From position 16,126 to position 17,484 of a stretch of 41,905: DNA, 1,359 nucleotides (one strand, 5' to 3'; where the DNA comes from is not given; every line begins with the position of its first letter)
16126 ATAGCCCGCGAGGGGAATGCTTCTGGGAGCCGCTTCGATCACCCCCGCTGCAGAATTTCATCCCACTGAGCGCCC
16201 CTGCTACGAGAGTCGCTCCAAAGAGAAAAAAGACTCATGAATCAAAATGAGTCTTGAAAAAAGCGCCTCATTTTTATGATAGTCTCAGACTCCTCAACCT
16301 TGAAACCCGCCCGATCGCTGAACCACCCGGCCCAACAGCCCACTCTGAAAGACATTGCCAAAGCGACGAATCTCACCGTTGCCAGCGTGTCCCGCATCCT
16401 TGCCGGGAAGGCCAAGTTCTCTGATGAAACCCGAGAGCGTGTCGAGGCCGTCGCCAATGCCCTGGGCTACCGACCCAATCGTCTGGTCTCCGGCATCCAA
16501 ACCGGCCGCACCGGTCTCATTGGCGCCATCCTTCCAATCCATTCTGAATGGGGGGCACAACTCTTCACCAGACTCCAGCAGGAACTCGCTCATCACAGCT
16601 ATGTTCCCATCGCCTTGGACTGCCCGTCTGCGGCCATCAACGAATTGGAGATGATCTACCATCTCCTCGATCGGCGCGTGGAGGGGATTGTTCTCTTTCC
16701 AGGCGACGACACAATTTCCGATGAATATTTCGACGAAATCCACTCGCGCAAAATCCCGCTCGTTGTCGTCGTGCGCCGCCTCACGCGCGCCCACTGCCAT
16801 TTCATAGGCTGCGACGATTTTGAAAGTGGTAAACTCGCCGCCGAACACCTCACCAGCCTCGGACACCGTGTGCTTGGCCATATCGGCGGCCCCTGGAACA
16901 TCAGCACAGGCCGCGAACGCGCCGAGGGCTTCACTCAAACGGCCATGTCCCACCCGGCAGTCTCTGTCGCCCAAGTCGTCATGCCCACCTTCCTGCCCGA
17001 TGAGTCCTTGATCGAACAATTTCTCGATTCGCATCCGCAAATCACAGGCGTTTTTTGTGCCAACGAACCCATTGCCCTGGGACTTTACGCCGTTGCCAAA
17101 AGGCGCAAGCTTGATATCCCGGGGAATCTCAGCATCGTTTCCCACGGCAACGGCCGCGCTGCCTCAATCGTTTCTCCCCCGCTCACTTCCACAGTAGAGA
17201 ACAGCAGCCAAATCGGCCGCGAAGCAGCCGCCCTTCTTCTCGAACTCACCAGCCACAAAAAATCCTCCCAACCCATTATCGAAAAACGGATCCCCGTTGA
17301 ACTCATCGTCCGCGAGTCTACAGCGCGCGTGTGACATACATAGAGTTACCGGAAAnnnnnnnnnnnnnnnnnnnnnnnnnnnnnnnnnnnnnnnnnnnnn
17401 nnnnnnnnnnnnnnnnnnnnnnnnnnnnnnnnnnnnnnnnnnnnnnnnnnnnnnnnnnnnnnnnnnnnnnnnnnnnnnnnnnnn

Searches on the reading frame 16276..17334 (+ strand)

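Call 10: search_protein_families(library=pfam, proteins=[window:16276-17334:+], max_evalue=0.001)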
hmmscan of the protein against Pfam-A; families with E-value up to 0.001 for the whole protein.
window:16276-17334:+ (352 aa): 4 families
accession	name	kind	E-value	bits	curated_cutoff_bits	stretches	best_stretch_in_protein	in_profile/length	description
PF13377.12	Peripla_BP_3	-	3.5e-25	89.4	26.5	1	189-349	1-167/167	Periplasmic binding protein-like domain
PF00532.27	Peripla_BP_1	-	3.3e-17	63.3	22.2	1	82-330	4-266/281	Periplasmic binding proteins and sugar binding domain of LacI family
PF00356.27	LacI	-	1.7e-13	50.6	27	1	23-68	1-46/46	Bacterial regulatory proteins, lacI family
PF13407.12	Peripla_BP_4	-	1.4e-12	48.2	35.1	1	122-280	43-209/258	Periplasmic binding protein domain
